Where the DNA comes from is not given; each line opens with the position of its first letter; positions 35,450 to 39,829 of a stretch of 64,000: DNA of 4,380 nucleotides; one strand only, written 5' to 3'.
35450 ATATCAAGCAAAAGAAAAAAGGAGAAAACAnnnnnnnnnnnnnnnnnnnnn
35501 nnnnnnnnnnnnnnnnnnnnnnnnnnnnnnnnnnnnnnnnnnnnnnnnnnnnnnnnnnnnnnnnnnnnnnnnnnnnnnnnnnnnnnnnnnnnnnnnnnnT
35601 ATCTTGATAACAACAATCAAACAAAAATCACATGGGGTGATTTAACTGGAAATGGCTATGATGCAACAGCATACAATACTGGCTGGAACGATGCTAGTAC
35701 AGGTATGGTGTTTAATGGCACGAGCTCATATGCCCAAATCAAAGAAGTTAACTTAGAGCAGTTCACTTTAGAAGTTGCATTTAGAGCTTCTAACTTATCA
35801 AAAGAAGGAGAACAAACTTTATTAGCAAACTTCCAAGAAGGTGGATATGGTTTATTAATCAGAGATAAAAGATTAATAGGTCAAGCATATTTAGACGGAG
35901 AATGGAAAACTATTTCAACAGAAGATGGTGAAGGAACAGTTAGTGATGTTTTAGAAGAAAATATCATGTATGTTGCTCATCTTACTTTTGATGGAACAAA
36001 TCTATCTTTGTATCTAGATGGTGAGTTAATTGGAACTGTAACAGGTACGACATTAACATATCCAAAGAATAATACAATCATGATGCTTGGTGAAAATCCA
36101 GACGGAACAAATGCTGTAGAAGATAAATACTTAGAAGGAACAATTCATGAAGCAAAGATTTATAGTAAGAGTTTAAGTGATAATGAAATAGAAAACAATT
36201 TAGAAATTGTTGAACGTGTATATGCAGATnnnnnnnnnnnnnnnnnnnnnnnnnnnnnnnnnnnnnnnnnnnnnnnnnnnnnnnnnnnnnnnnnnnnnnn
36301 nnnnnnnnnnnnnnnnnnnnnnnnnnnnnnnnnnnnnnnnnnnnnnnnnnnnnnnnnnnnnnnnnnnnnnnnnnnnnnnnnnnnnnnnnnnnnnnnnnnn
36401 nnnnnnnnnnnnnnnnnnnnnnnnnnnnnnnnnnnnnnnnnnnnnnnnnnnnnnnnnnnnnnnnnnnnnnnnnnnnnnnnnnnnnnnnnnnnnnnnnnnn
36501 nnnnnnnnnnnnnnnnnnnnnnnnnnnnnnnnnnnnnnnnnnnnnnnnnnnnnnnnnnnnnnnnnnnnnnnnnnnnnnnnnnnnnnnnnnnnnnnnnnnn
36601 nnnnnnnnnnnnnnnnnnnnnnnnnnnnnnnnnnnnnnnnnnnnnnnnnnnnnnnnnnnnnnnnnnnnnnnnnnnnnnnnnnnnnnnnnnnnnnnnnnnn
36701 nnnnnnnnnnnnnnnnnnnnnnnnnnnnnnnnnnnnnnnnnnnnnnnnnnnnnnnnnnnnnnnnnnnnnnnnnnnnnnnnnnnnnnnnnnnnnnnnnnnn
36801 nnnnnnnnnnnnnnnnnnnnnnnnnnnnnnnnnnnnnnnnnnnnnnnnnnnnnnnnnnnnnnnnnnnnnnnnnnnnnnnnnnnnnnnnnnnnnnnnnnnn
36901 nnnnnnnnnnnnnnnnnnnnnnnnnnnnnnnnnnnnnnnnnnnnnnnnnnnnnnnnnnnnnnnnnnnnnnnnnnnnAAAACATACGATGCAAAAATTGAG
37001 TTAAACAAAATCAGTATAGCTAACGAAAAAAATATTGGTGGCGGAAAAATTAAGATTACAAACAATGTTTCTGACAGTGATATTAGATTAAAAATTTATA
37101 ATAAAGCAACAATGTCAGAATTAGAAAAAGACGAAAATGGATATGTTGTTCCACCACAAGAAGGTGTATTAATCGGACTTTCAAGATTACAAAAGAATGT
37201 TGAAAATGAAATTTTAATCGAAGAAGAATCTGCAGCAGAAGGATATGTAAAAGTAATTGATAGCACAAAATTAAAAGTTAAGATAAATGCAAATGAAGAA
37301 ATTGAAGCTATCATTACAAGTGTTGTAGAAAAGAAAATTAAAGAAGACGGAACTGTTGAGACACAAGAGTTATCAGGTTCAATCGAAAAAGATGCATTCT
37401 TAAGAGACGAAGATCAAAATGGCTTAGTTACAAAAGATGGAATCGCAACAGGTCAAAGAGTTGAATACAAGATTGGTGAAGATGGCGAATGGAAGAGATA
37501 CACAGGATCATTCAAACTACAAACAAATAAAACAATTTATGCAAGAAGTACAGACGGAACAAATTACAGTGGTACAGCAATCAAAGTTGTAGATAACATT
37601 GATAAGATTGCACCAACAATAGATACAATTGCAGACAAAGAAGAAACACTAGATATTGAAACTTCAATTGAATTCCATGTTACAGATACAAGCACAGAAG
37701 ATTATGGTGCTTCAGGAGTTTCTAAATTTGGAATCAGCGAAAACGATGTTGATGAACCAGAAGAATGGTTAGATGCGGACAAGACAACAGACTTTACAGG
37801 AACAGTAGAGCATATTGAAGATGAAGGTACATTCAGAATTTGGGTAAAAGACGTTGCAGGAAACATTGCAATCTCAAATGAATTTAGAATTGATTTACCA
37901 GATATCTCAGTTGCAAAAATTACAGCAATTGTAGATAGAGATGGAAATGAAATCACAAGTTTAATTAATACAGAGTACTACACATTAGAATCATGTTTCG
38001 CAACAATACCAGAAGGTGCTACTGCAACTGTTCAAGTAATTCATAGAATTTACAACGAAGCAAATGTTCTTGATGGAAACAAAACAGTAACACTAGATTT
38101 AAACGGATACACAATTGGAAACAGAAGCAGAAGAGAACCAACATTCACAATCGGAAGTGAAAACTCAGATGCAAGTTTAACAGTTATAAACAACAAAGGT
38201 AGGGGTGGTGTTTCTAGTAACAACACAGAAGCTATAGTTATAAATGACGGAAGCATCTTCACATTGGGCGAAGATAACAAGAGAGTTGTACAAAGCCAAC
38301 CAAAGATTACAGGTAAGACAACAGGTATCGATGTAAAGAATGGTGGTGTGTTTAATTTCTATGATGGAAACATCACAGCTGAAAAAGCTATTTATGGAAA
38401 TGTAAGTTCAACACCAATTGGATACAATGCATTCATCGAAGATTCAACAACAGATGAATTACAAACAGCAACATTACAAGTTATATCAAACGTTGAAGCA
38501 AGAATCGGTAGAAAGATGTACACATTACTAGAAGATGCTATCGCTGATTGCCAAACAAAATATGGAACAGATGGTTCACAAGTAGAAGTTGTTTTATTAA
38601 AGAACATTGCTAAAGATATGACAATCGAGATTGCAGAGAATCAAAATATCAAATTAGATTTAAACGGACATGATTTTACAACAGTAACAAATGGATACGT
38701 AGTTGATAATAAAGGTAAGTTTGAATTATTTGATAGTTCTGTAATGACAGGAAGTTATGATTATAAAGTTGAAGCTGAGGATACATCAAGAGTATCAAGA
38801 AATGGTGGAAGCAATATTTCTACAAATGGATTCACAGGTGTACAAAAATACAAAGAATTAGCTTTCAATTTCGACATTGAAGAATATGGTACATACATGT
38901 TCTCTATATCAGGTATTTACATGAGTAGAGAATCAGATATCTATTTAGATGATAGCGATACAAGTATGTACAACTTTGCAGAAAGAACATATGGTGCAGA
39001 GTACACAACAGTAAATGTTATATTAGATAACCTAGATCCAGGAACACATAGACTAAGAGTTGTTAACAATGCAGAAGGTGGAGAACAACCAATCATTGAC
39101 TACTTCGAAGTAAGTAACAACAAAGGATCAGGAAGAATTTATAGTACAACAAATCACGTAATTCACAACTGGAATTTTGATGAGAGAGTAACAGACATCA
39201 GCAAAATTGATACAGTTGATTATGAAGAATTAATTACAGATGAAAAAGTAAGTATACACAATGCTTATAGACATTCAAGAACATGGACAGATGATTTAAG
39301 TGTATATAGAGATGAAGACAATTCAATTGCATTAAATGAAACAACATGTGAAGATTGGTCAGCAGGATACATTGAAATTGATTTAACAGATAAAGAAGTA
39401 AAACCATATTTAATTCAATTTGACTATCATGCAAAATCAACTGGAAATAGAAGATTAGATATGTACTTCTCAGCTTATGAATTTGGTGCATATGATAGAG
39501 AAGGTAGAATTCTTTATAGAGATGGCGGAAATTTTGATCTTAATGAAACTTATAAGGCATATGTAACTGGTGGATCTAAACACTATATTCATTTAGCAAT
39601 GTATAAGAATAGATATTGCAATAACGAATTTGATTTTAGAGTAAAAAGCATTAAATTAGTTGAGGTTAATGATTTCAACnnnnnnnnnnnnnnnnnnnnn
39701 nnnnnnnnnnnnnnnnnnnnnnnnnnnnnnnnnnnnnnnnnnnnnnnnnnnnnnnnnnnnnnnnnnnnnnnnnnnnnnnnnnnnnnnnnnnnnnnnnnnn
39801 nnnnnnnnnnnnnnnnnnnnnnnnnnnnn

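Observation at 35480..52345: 5621-aa protein combines three LamG lectin-like domains, two long beta-helix-like repeat regions and about 15 MucBP units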

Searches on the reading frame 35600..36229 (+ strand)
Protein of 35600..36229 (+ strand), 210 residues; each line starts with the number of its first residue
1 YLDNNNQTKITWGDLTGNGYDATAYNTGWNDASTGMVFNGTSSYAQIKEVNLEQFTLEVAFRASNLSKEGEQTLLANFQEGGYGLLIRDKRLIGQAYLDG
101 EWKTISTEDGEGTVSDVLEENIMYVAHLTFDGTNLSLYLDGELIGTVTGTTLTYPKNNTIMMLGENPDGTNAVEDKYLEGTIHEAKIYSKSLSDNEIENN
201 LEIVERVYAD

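Call 94: search_solved_structures(query=window:35600-36229:+, max_evalue=0.01)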
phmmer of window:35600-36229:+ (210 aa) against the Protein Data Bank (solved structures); distinct sequences matched with E-value up to 0.01: 1.
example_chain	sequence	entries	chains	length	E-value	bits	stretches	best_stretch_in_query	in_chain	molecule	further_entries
4qvs_A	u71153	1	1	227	0.0051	19.9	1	37-207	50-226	S-layer domain-containing protein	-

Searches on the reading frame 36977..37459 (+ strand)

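Call 40: search_protein_families(library=pfam, proteins=[window:36977-37459:+], max_evalue=10)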
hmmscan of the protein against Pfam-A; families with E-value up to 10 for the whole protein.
window:36977-37459:+ (161 aa): 2 families
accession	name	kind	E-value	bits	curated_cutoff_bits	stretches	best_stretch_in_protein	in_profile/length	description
PF20308.4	TPR-S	-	0.056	14.5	27.6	1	103-148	31-73/102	Tetratricopeptide Repeats-Sensor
PF10757.14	YbaJ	-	0.08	14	25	1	71-138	17-78/118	Biofilm formation regulator YbaJ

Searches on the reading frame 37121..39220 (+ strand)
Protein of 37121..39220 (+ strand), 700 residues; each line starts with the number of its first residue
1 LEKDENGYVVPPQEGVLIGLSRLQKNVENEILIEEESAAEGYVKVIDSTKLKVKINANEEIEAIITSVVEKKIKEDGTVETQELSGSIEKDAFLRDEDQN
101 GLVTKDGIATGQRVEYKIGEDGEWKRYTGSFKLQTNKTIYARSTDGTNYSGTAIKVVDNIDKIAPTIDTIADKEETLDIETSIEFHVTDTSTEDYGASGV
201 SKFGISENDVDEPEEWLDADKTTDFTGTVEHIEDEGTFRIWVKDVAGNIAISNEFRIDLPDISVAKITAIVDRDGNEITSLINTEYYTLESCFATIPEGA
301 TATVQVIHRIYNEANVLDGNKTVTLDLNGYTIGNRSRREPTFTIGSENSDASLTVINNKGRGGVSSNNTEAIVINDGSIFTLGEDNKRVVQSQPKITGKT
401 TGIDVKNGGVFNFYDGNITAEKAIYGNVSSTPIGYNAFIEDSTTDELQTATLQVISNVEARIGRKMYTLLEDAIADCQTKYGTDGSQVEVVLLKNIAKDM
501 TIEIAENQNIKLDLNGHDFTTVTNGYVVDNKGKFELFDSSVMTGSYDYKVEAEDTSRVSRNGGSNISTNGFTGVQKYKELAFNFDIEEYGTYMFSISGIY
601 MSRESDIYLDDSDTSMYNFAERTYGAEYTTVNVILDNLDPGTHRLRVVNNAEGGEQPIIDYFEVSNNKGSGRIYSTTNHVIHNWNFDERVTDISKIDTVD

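Call 8: search_protein_families(library=pfam, proteins=[window:37121-39220:+], max_evalue=1)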
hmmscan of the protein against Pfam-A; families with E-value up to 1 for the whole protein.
window:37121-39220:+ (700 aa): 1 family
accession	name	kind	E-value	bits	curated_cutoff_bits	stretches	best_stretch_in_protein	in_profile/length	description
PF14297.12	Lin1244_N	-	0.51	11.5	25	0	575-636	12-71/95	Lin1244/Lin1753-like, N-terminal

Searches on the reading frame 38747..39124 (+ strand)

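Call 40: search_protein_families(library=pfam, proteins=[window:38747-39124:+], max_evalue=10)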
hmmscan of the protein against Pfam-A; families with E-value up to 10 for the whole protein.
window:38747-39124:+ (126 aa): 2 families
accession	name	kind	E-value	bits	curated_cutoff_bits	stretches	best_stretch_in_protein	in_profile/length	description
PF04151.21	PPC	-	0.0084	17.4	25.9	1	40-105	5-68/70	Bacterial pre-peptidase C-terminal domain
PF16990.11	CBM_35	-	0.0094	16.7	28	1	35-107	35-106/121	Carbohydrate binding module (family 35)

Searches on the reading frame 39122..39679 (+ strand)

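Call 40: search_protein_families(library=pfam, proteins=[window:39122-39679:+], max_evalue=10)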
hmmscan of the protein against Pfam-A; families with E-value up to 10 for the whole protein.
window:39122-39679:+ (186 aa): 1 family
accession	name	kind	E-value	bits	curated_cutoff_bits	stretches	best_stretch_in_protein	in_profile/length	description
PF13494.11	DUF4119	-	2.2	9.3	27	1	138-177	21-60/87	Domain of unknown function, B. Theta Gene description (DUF4119)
